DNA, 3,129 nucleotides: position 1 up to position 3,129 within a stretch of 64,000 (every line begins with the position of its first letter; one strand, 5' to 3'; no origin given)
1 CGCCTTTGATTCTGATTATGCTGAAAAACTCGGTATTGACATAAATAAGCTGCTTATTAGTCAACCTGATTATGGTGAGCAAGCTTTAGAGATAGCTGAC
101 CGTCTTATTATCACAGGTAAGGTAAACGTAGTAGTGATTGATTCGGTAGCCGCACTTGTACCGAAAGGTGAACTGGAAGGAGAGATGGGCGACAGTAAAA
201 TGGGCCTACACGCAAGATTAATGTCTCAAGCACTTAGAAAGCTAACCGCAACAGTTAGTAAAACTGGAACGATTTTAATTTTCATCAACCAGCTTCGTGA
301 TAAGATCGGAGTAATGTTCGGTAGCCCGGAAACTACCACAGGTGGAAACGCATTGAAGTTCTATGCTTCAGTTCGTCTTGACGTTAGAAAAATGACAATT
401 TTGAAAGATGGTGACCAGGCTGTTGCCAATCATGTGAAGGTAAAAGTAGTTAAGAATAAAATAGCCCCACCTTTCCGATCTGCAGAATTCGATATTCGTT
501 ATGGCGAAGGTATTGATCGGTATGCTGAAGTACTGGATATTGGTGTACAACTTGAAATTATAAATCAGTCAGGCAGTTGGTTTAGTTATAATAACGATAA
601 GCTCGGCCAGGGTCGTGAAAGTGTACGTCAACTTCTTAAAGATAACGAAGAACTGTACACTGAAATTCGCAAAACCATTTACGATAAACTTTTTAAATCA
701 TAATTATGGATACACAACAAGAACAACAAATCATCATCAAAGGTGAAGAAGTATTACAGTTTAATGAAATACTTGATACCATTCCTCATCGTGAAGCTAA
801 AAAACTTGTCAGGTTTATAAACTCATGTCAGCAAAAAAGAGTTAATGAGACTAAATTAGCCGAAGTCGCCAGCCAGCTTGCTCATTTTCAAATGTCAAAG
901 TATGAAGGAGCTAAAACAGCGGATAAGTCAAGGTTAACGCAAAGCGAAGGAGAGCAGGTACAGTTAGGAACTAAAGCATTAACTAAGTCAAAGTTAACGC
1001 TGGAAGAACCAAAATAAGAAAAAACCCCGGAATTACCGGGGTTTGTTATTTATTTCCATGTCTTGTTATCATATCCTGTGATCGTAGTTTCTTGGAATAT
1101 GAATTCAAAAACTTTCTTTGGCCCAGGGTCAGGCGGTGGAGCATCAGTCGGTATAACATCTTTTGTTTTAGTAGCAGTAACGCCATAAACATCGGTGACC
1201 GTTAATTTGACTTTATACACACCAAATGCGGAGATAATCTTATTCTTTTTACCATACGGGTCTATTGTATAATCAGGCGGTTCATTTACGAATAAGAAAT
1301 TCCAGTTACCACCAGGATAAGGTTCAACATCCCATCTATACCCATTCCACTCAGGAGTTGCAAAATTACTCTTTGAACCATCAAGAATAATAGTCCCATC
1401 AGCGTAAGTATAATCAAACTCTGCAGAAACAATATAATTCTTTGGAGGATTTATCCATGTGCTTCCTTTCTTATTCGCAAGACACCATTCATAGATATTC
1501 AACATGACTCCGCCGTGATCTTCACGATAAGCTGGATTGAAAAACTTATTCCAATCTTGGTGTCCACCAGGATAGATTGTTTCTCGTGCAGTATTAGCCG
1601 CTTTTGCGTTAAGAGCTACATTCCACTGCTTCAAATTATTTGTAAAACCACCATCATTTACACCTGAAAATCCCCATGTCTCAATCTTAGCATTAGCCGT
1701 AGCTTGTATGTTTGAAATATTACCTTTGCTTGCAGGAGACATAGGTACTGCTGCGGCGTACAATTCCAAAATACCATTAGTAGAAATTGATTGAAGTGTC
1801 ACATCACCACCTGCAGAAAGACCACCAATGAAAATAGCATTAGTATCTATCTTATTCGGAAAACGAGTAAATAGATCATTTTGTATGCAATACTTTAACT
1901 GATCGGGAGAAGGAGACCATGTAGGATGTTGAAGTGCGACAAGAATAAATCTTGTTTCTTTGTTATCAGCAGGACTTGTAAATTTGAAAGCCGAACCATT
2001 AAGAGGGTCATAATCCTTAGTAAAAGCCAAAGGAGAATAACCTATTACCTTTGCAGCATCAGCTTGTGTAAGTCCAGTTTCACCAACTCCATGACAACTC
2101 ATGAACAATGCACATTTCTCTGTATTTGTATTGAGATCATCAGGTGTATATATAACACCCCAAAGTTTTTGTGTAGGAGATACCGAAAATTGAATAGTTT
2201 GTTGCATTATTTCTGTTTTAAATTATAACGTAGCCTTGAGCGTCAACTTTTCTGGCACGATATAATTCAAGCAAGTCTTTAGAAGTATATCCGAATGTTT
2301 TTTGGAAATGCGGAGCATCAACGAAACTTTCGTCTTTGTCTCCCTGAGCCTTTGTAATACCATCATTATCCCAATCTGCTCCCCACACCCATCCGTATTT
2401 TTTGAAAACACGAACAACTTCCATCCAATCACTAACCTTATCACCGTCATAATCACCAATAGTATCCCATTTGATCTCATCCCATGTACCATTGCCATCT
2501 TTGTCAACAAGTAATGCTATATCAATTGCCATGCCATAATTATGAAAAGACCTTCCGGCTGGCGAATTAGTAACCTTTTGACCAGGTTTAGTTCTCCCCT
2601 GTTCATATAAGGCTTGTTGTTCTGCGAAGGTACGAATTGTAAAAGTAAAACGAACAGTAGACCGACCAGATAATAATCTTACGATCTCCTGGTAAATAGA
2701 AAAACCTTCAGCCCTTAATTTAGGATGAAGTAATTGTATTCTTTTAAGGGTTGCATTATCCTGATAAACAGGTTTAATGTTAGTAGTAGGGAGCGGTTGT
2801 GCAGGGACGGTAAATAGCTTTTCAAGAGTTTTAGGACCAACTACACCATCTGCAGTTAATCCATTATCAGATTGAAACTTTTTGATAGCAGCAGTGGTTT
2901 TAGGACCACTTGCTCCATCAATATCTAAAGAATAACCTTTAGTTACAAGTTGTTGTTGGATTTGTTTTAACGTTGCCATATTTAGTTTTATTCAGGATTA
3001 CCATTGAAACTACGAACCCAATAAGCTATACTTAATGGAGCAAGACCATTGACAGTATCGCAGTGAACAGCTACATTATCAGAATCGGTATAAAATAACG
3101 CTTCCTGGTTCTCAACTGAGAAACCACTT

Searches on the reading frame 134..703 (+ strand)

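Call 71: search_protein_families(library=phrogs, proteins=[window:134-703:+], max_evalue=0.001)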
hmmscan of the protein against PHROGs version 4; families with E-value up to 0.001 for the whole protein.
window:134-703:+ (189 aa): 3 families
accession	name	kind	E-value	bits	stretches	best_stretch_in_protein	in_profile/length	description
phrog_97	-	other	1.1e-50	174.3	2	2-89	170-256/506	UvsX-like recombinase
phrog_9666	-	unknown function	2e-19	70.3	1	26-121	607-701/779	-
phrog_8337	-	DNA, RNA and nucleotide metabolism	1.3e-13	52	1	1-110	156-267/273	DNA repair protein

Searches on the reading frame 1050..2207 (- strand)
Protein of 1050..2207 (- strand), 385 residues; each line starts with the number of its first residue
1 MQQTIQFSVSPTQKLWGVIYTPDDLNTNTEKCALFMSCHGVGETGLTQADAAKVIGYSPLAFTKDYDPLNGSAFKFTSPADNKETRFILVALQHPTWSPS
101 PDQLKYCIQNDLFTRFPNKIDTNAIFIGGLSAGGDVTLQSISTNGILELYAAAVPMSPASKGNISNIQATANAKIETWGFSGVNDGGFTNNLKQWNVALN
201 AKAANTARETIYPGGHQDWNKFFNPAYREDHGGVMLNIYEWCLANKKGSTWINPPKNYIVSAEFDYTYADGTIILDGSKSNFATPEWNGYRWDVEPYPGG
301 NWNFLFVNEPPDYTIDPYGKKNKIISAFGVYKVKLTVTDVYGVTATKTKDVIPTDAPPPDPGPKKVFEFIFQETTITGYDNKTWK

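Call 71: search_protein_families(library=phrogs, proteins=[window:1050-2207:-], max_evalue=0.001)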
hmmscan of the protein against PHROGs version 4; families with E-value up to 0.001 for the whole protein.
window:1050-2207:- (385 aa): 0 families

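Call 96: search_protein_families(library=pfam, proteins=[window:1050-2207:-], max_evalue=0.01)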
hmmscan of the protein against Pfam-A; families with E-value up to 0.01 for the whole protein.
window:1050-2207:- (385 aa): 3 families
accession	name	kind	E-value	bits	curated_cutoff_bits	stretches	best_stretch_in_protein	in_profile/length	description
PF02230.22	Abhydrolase_2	-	0.0023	18.3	23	0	116-145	98-127/217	Phospholipase/Carboxylesterase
PF09176.16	Mpt_N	-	0.003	18.1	27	1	101-131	23-53/81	Methylene-tetrahydromethanopterin dehydrogenase, N-terminal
PF18911.6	PKD_4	-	0.0031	18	27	0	327-350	58-82/85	PKD domain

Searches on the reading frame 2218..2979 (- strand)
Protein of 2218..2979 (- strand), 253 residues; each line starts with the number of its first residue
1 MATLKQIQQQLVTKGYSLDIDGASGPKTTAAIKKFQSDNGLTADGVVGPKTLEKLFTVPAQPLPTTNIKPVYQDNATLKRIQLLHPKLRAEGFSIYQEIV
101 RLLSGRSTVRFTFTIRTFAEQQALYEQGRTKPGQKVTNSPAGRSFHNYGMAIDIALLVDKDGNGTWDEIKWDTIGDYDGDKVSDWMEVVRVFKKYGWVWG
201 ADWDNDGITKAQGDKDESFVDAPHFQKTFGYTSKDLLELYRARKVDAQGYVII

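Call 71: search_protein_families(library=phrogs, proteins=[window:2218-2979:-], max_evalue=0.001)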
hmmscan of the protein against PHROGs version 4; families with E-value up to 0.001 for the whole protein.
window:2218-2979:- (253 aa): 14 families
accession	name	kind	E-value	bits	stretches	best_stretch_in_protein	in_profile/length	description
phrog_2649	-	lysis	9.5e-40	138.1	2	77-242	6-142/261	endolysin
phrog_465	-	lysis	1.9e-22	80.9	1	74-236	46-174/292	endolysin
phrog_1493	-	lysis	4.2e-18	66.7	1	4-135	250-372/394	endolysin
phrog_15351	-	lysis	2.4e-17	64.2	1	115-204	49-126/289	endolysin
phrog_6523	-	lysis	3.4e-15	57.5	1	113-227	43-129/255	endolysin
phrog_1224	-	head and packaging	3.3e-11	44.1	1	4-56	13-65/438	endolysin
phrog_5115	-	moron, auxiliary metabolic gene and host takeover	2.2e-09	37.9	1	112-227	41-121/283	ferredoxin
phrog_17214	-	lysis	2.1e-08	35.2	1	4-57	254-314/322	endolysin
phrog_16428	-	lysis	2.9e-06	27.2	1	12-52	473-515/520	endolysin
phrog_6707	-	lysis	3.3e-06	27.2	1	16-62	202-250/311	endolysin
phrog_1512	-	lysis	6.3e-05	24.1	1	9-59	195-246/314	endolysin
phrog_23582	-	unknown function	0.00045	20.3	0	17-55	269-324/565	-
phrog_14712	-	moron, auxiliary metabolic gene and host takeover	0.00078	19.7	0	31-57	194-220/322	chitinase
phrog_880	-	lysis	0.00098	19.6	0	4-56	376-432/435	endolysin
